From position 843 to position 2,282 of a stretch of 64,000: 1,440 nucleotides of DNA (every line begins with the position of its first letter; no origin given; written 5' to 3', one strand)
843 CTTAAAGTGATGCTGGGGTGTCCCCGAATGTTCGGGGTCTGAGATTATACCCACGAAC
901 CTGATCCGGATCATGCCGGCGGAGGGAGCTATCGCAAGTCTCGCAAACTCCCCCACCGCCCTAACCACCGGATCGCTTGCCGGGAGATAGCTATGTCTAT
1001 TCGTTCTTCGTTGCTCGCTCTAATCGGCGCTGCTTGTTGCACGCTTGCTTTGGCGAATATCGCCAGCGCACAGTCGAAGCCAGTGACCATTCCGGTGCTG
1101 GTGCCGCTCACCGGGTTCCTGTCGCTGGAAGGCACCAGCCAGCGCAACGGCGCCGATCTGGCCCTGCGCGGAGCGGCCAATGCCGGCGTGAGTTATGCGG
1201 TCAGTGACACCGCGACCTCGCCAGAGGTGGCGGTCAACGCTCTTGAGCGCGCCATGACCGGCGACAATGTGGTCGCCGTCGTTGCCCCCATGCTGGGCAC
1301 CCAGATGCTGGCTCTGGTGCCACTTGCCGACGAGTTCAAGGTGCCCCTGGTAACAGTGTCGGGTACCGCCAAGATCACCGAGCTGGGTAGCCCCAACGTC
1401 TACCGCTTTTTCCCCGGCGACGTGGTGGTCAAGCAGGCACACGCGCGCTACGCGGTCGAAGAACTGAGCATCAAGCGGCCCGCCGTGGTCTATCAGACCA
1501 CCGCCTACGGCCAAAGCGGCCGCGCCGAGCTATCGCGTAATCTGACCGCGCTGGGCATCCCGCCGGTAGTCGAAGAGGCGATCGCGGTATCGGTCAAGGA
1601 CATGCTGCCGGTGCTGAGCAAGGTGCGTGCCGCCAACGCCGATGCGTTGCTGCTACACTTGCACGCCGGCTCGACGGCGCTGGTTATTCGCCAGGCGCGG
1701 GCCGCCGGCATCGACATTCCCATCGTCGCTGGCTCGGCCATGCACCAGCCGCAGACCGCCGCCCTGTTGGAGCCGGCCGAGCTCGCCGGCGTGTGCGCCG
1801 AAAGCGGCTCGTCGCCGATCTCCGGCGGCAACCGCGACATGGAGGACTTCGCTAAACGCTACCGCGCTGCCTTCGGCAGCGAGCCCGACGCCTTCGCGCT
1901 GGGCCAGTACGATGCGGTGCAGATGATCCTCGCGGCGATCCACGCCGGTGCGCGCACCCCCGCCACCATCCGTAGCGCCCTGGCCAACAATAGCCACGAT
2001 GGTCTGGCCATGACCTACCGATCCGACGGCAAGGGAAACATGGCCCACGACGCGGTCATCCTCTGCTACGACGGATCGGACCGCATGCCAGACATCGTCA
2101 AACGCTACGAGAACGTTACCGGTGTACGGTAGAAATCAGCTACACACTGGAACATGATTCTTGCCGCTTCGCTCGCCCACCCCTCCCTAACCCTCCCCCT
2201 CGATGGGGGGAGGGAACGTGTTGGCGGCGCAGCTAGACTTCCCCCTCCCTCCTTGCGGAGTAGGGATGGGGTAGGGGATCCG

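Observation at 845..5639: TPP riboswitch controlling a Liv/PBP1-type ABC importer: candidate new thiamine or thiamine-precursor transporter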

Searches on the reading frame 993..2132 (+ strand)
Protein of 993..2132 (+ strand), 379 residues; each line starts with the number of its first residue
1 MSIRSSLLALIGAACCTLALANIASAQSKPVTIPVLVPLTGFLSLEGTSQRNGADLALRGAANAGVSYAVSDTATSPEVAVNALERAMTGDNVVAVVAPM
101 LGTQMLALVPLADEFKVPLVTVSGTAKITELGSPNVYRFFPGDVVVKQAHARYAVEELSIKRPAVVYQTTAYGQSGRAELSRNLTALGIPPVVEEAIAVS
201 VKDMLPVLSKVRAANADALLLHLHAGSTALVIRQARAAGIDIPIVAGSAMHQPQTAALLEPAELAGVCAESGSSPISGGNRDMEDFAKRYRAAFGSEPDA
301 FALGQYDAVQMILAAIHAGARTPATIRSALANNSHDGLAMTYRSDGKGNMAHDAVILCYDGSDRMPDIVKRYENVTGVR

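Call 4: search_protein_families(library=pfam, proteins=[window:993-2132:+])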
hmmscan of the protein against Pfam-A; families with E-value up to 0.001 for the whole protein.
window:993-2132:+ (379 aa): 3 families
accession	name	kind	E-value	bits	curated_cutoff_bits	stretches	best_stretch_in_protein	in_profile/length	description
PF13458.12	Peripla_BP_6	-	2.7e-51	175.7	31.7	1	30-356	1-335/343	Periplasmic binding protein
PF01094.35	ANF_receptor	-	3.5e-15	56.4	25.4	1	66-319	25-293/353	Receptor family ligand binding region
PF13433.12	Peripla_BP_5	-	0.00011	21.9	27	0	151-336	125-312/363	Periplasmic binding protein domain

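Call 5: search_protein_families(library=ncbifam, proteins=[window:993-2132:+])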
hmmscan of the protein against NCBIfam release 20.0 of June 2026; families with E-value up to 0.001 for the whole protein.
window:993-2132:+ (379 aa): 1 family
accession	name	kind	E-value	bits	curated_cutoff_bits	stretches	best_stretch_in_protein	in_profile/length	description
NF011933.0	PRK15404.1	subfamily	3.3e-15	56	477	1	12-350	10-350/370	high-affinity branched-chain amino acid ABC transporter substrate-binding protein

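Call 8: find_homologous_proteins(query=window:993-2132:+)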
Query window:993-2132:+ (379 aa): 1712 proteins with E <= 0.001 among 8000 candidates; the best 120 are listed.
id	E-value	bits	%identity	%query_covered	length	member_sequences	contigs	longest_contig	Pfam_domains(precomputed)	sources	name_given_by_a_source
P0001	2.8e-237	804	100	100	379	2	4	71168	PF01094.35,PF13458.13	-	-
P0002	2.7e-235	798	99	100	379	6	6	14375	PF01094.35,PF13433.13,PF13458.13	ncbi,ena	-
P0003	2.5e-219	745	92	100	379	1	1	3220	PF01094.35,PF13458.13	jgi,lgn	-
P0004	1.0e-216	737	92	100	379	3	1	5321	PF01094.35,PF13433.13,PF13458.13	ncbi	-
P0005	2.2e-210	716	89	100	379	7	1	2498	PF01094.35,PF13433.13,PF13458.13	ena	-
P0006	8.5e-209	711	89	100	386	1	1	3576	PF01094.35,PF13433.13,PF13458.13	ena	-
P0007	4.1e-208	708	86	100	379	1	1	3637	PF01094.35,PF13433.13,PF13458.13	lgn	-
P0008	2.4e-206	703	86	100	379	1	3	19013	PF01094.35,PF13433.13,PF13458.13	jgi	jgi:branched-chain amino acid transport system substrate-binding protein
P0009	1.1e-205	700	88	97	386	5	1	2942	PF01094.35,PF13433.13,PF13458.13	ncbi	-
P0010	1.4e-205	700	87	100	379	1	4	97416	PF01094.35,PF13458.13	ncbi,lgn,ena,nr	ncbi:MAG: ABC transporter substrate-binding protein [Alphaproteobacteria bacterium]|nr:ABC transport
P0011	3.5e-204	695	88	97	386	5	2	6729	PF01094.35,PF13433.13,PF13458.13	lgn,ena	-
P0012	9.9e-204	694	91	95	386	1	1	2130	PF01094.35,PF13433.13,PF13458.13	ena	-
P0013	8.8e-203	691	86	100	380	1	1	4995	PF01094.35,PF13458.13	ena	-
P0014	6.5e-202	688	87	99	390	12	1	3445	PF01094.35,PF13458.13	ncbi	-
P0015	1.9e-201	686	85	100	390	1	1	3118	PF01094.35,PF13433.13,PF13458.13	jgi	jgi:branched-chain amino acid transport system substrate-binding protein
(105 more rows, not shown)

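Call 11: find_related_loci(query=A1, collection=genome_contigs, flank=8000)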
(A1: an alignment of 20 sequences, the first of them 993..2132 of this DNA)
Query A1 (379 aa) in genome_contigs; peptide patterns used: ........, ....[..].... (x = any residue, [..] = any of these).
242 stretches matched a pattern; 234 encode a relative of the query (tblastn E <= 1e-3); the best 80 are kept; 80 distinct loci.
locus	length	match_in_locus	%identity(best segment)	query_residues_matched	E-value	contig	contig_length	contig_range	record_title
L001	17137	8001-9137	87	1-379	0e+0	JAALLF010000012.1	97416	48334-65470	MAG: Alphaproteobacteria bacterium isolate MH2_Bin57 NODE_51_length_97416_cov_15.511981, whole genome shotgun sequence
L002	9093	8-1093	88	18-379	0e+0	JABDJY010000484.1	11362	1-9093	MAG: Alphaproteobacteria bacterium isolate SS_bin_35 k127_682905, whole genome shotgun sequence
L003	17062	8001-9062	87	24-379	0e+0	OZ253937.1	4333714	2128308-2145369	MAG: Alphaproteobacteria bacterium isolate 26bd64c0-0f2d-4e52-a063-61ff611ccdf2 genome assembly, chromosome: 1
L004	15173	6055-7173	72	5-378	1e-174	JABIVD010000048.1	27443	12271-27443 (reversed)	MAG: Rhodospirillaceae bacterium isolate SI072_bin63 k141_2031828, whole genome shotgun sequence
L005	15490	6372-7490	72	5-378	3e-174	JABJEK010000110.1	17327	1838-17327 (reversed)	MAG: Rhodospirillaceae bacterium isolate SI074_bin10 k141_2021084, whole genome shotgun sequence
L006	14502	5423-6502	73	20-378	5e-174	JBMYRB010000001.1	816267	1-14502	MAG: Alphaproteobacteria bacterium isolate ME_XS_2303_bin_7 ME_XS_2303_bin_7_0, whole genome shotgun sequence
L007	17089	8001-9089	71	13-378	2e-172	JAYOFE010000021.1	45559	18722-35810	MAG: Alphaproteobacteria bacterium isolate 139551_S153_metabat_bins_sspec.tsv.071 NODE_711_length_45559_cov_59.706619, w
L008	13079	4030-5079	74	29-378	1e-171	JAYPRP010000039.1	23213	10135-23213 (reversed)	MAG: Rhodospirillaceae bacterium isolate SD3107_S37.maxbin.038_sub NODE_487_length_23213_cov_8.19999, whole genome shotg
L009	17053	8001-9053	74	29-378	5e-171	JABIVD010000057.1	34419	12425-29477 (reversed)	MAG: Rhodospirillaceae bacterium isolate SI072_bin63 k141_2030284, whole genome shotgun sequence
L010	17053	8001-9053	73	29-378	4e-171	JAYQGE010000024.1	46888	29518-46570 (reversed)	MAG: Rhodospirillaceae bacterium isolate SD9007_COM_concoct_bins.tsv.127_sub NODE_388_length_46888_cov_17.175005, whole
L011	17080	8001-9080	73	20-378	8e-171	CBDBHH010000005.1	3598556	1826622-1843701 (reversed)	MAG: Alphaproteobacteria bacterium isolate bcc394d7-c654-44df-b0f3-7ba1a8824e42 genome assembly, contig: contig_5, whole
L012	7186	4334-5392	73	27-378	2e-171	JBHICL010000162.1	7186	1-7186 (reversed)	MAG: Alphaproteobacteria bacterium isolate bea2_sp2_bin.24 NODE_1464_length_7186_cov_11.815173, whole genome shotgun seq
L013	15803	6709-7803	71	11-378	2e-170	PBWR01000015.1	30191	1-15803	MAG: Alphaproteobacteria bacterium isolate RS797 TaraRedSea_contig_24404, whole genome shotgun sequence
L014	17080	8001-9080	74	20-378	3e-170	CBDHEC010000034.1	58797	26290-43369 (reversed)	MAG: Alphaproteobacteria bacterium isolate 1c81f69c-037a-4853-b6df-20dfcc48d13e genome assembly, contig: contig_34, whol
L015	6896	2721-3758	73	30-378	2e-170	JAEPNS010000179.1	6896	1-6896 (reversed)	MAG: Alphaproteobacteria bacterium isolate HXMU1420-4 NODE_179_length_6896_cov_4.213228, whole genome shotgun sequence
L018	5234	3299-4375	72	24-379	7e-172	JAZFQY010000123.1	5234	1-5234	MAG: Alphaproteobacteria bacterium isolate MT4bin.20 MT4bin.20_123, whole genome shotgun sequence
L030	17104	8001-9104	70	3-374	1e-161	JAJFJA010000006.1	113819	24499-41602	MAG: Alphaproteobacteria bacterium isolate OFTM349 OFTM349_5, whole genome shotgun sequence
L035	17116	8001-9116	65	2-378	2e-154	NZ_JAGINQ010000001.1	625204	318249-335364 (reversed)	Azospirillum soli strain CC-LY788 Ga0451091_01, whole genome shotgun sequence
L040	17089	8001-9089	65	18-377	9e-153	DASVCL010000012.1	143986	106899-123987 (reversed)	MAG TPA_asm: Alphaproteobacteria bacterium isolate SMAG_U2005 k141_10563, whole genome shotgun sequence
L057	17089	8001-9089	64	16-378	5e-149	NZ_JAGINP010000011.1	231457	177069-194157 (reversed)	Azospirillum rugosum strain IMMIB AFH-6 Ga0451090_11, whole genome shotgun sequence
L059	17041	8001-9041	65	32-378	1e-148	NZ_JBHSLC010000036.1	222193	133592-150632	Azospirillum himalayense strain CCUG 58760 velvet_auto_105_36, whole genome shotgun sequence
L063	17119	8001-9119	63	3-378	6e-148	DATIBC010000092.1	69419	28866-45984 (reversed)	MAG TPA_asm: Alphaproteobacteria bacterium isolate SMAG_U16280 k141_621537, whole genome shotgun sequence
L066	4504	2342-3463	61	3-376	2e-150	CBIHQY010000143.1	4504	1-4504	MAG TPA_asm: uncultured Azospirillum sp. isolate SRR18156209_binner23_Refined_32 genome assembly, contig: ERZ27336869.10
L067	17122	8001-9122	62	3-376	2e-147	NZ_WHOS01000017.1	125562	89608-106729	Azospirillum melinis strain TMCY0552 NODE_17_length_125563_cov_45.858341_1-125563, whole genome shotgun sequence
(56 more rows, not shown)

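Call 13: search_solved_structures(query=A1, max_evalue=1e-10, show_alignments=2)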
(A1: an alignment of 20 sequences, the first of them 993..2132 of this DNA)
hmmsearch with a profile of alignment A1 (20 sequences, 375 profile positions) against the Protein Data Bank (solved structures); distinct sequences matched with E-value up to 1e-10: 11.
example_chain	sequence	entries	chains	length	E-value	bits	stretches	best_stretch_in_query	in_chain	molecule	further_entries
3td9_A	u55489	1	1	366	1.1e-27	100.1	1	24-352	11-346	Branched chain amino acid ABC transporter, periplasmic amino acid-binding protein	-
4gnr_A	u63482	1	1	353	3.9e-23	85.2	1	39-365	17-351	ABC transporter substrate-binding protein-branched chain amino acid transport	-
4obb_A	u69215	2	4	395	2.6e-19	72.6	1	19-316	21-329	Amino acid/amide ABC transporter substrate-binding protein, HAAT family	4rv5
4nqr_A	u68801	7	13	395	3.2e-19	72.3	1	19-316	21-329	Amino acid/amide ABC transporter substrate-binding protein, HAAT family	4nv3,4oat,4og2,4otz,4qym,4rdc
4q6w_A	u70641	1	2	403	5.2e-15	58.4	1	7-338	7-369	Putative leu/ile/val-binding protein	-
4ey3_A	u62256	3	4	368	6.9e-15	58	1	26-319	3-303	Twin-arginine translocation pathway signal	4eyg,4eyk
3ip5_A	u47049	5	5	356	3.9e-14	55.6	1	32-332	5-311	ABC transporter, substrate binding protein (Amino acid)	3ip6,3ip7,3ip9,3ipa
3ipc_A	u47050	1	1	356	4.8e-14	55.2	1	32-332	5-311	ABC transporter, substrate binding protein (Amino acid)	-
4mlc_A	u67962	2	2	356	6.8e-13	51.5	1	114-353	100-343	Extracellular ligand-binding receptor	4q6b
4mpt_A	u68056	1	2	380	7.4e-13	51.3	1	26-338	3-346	Putative leu/ile/val-binding protein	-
4n0q_A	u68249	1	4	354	1.9e-12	50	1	25-326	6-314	Leu/Ile/Val-binding protein homolog 3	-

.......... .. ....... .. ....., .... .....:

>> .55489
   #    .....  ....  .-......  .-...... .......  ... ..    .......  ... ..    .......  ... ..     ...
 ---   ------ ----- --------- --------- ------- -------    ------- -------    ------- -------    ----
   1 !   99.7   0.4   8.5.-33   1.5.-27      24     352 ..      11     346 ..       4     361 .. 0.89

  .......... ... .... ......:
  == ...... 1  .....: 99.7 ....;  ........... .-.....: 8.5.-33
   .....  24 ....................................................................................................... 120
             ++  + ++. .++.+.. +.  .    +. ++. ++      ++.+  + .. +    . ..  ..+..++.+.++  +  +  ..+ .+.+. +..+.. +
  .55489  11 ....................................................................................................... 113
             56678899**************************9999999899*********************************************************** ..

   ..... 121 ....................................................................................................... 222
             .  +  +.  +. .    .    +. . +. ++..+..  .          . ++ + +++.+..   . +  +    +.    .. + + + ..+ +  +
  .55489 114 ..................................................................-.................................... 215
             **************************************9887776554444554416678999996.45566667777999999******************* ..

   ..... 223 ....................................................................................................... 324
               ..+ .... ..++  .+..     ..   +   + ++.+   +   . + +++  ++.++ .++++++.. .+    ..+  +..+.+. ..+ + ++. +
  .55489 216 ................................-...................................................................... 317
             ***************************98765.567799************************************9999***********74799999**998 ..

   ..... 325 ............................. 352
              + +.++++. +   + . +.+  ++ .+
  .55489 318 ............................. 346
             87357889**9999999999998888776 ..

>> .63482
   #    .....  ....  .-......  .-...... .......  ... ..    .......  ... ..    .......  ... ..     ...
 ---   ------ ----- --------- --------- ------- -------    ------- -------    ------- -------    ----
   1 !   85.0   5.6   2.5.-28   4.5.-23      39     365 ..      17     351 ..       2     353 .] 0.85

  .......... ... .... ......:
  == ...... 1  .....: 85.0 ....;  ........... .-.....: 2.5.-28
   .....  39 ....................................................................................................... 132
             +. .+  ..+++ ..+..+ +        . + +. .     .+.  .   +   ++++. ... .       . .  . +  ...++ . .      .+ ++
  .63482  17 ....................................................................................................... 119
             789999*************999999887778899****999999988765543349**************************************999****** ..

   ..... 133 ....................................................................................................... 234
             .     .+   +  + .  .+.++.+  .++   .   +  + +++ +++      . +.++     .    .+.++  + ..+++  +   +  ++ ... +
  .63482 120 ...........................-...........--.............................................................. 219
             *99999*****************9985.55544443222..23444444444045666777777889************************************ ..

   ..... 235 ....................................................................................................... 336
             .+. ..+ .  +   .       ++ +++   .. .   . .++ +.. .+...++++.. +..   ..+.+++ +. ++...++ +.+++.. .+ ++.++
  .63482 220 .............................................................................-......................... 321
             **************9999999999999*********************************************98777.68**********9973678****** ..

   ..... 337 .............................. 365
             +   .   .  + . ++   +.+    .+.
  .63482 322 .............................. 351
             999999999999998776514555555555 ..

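Call 20: search_protein_families(library=pfam, proteins=[L059:6256-7197:+, L057:12580-13971:+, L066:1159-2088:+, L018:1359-2072:+, L013:6159-6476:+, L030:3650-4849:-, L001:3196-4194:-, L035:3859-5052:-, L005:13131-14807:+, L067:13991-15838:+])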
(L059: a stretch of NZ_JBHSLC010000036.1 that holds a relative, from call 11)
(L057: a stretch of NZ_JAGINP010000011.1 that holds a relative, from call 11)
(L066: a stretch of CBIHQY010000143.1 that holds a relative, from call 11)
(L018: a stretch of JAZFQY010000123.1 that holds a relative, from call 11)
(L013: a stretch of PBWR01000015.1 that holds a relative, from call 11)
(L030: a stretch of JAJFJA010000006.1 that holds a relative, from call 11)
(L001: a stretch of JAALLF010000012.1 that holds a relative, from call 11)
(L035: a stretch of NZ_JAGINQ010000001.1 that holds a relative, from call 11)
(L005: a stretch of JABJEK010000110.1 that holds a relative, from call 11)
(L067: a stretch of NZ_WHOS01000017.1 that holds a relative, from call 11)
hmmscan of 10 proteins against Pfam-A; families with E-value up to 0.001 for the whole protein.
L059:6256-7197:+ (313 aa): 1 family
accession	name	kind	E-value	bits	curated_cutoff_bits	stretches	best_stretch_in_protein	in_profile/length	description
PF00892.27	EamA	-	2.8e-25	89.6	28.2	2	34-164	3-133/135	EamA-like transporter family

L057:12580-13971:+ (463 aa): 0 families

L066:1159-2088:+ (309 aa): 0 families

L018:1359-2072:+ (237 aa): 0 families

L013:6159-6476:+ (105 aa): 1 family
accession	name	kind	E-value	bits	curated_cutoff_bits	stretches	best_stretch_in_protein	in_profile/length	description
PF08755.16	YccV-like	-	2.3e-25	89.3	22.8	1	7-96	2-100/101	Hemimethylated DNA-binding protein YccV like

L030:3650-4849:- (399 aa): 3 families
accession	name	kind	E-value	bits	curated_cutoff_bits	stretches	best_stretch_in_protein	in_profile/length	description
PF00155.27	Aminotran_1_2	-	8e-53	180.3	19.7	1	57-394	19-361/361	Aminotransferase class I and II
PF01053.26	Cys_Met_Meta_PP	-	1e-10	41.2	27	1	79-219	47-176/381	Cys/Met metabolism PLP-dependent enzyme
PF00266.25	Aminotran_5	-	0.00089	18.8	21.5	0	106-218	64-177/371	Aminotransferase class-V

L001:3196-4194:- (332 aa): 7 families
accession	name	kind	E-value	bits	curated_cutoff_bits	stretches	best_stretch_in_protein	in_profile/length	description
PF01370.27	Epimerase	-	8e-28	97.9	20.9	1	3-213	1-198/240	NAD dependent epimerase/dehydratase family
PF16363.11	GDP_Man_Dehyd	-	1.7e-16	61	27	1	5-170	2-169/332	GDP-mannose 4,6 dehydratase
PF01073.25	3Beta_HSD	-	1.2e-14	54.5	22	1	4-188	1-178/280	3-beta hydroxysteroid dehydrogenase/isomerase family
PF04321.23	RmlD_sub_bind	-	3e-11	43.4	27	1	1-169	1-140/287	RmlD substrate binding domain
PF07993.18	NAD_binding_4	-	5e-11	42.7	20.1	1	5-188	1-211/258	Male sterility protein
PF02719.21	Polysacc_synt_2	-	1e-05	25.3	20.2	1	3-171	1-155/293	Polysaccharide biosynthesis protein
PF13460.12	NAD_binding_10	-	4e-05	24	27.2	1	55-138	35-108/184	NAD(P)H-binding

L035:3859-5052:- (397 aa): 0 families

L005:13131-14807:+ (558 aa): 1 family
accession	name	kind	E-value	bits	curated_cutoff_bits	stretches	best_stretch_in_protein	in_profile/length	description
PF00496.27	SBP_bac_5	-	7.3e-61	206.7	32.4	1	100-454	14-350/368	Bacterial extracellular solute-binding proteins, family 5 Middle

L067:13991-15838:+ (615 aa): 2 families
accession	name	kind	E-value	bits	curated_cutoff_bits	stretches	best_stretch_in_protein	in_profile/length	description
PF00654.25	Voltage_CLC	-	5.7e-61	207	24.8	1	109-440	4-345/346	Voltage gated chloride channel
PF00571.33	CBS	-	0.00024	21.8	24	0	540-587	3-48/57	CBS domain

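Call 21: predict_structure(alignment_id=A1)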
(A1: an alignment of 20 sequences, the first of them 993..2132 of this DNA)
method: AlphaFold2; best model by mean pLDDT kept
length: 379 residues; sequences in the alignment: 20
mean_pLDDT: 87.1   pTM: 0.85
mean pLDDT of the five models: 87.1, 84.9, 84.5, 83.5, 80.5
residues with pLDDT >= 90: 222; 70-90: 119; 50-70: 32; < 50: 6
segments of 3 or more residues with pLDDT < 50: 1-4
pLDDT, mean of each block of 10 residues (from residue 1): 52 59 61 91 82 93 88 88 94 91 85 95 79 88 89 97 92 86 97 88 87 96 89 93 89 90 94 73 91 92 94 95 96 91 87 92 91 73
secondary structure, 60 per line:
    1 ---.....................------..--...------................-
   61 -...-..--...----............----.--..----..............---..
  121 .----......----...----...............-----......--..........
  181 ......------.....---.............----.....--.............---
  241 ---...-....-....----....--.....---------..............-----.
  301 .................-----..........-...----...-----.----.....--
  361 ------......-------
elements in order: H4-24 E35-37 H44-59 E70-72 H77-88 H102-115 E119-121 H126-131 E136-138 H143-157 E163-168 H171-186 E193-197 H201-213 E218-222 H225-237 E244-246 H248-251 H253-256 H261-264 E267-271 H281-294 H300-317 H323-332 E334-336 E341-343 E354-358 E367-372

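Call 24: fold_search(model_id=the predicted structure, library=pdb)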
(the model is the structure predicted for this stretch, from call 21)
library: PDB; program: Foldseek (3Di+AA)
matches with E <= 10: 1884; with E <= 0.001: 1057
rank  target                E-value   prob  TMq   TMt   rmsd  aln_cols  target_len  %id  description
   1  4gnr                  4.1e-24  1.00  0.80  0.87   2.8       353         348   22  1.0 Angstrom resolution crystal structure of the branched-chain amino acid transporter substrate binding protein LivJ fr (released 2012-09-05)
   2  3td9                  1.5e-23  1.00  0.79  0.86   3.0       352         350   26  Crystal structure of a Leucine binding protein LivK (TM1135) from Thermotoga maritima MSB8 at 1.90 A resolution (released 2011-09-07)
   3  4n0q_B                3.6e-23  1.00  0.78  0.85   2.9       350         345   22  Crystal Structure of an ABC transporter, substrate-binding protein from Brucella melitensis 16M in complex with L-Leuc (released 2013-11-06)
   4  4n0q_A                3.8e-23  1.00  0.78  0.85   2.9       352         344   22  Crystal Structure of an ABC transporter, substrate-binding protein from Brucella melitensis 16M in complex with L-Leuc (released 2013-11-06)
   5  4nv3_A                5.5e-23  1.00  0.78  0.81   3.6       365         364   20  The crystal structure of a solute-binding protein (N280D mutant) from Anabaena variabilis ATCC 29413 in complex with v (released 2013-12-11)
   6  4obb_A                7.9e-23  1.00  0.78  0.81   3.6       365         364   20  The crystal structure of a solute-binding protein from Anabaena variabilis ATCC 29413 in complex with (3S)-3-methyl-2- (released 2014-03-19)
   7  3ip5                  8.9e-23  1.00  0.79  0.85   2.9       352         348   22  Structure of Atu2422-GABA receptor in complex with alanine (released 2010-07-14)
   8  3ipc                  1.2e-22  1.00  0.78  0.85   2.9       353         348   23  Structure of ATU2422-GABA F77A mutant receptor in complex with leucine (released 2010-07-14)
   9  4maa                  2.6e-22  1.00  0.82  0.83   2.9       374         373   18  The Crystal Structure of Amino Acid ABC Transporter Substrate-binding Protein from Pseudomonas fluorescens Pf-5 (released 2013-12-04)
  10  3hut                  3.2e-22  1.00  0.69  0.74   4.4       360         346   20  Crystal structure of a putative branched-chain amino acid ABC transporter from Rhodospirillum rubrum (released 2009-06-30)
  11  4ey3                  4.0e-22  1.00  0.81  0.85   2.8       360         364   20  Crystal structure of solute binding protein of ABC transporter in complex with p-hydroxybenzoic acid (released 2012-05-30)
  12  1z15                  6.5e-22  1.00  0.59  0.64   6.1       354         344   18  Crystal structure analysis of periplasmic Leu/Ile/Val-binding protein in superopen form (released 2005-10-04)
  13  4q6b                  7.0e-22  1.00  0.76  0.85   3.1       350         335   20  Crystal Structure of ABC Transporter Substrate-Binding Protein fromDesulfitobacterium hafniense complex with Leu (released 2014-07-02)
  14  4eyg_A                8.3e-22  1.00  0.82  0.85   2.8       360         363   20  Crystal structure of solute binding protein of ABC transporter from Rhodopseudomonas palustris BisB5 in complex with v (released 2012-05-30)
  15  4mlc                  1.3e-21  1.00  0.75  0.83   3.4       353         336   21  ABC Transporter Substrate-Binding Protein fromDesulfitobacterium hafniense (released 2013-09-18)
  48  4dqd                  9.2e-19  1.00  0.76  0.80   3.2       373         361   19  The crystal structure of a transporter in complex with 3-phenylpyruvic acid (released 2012-02-29)
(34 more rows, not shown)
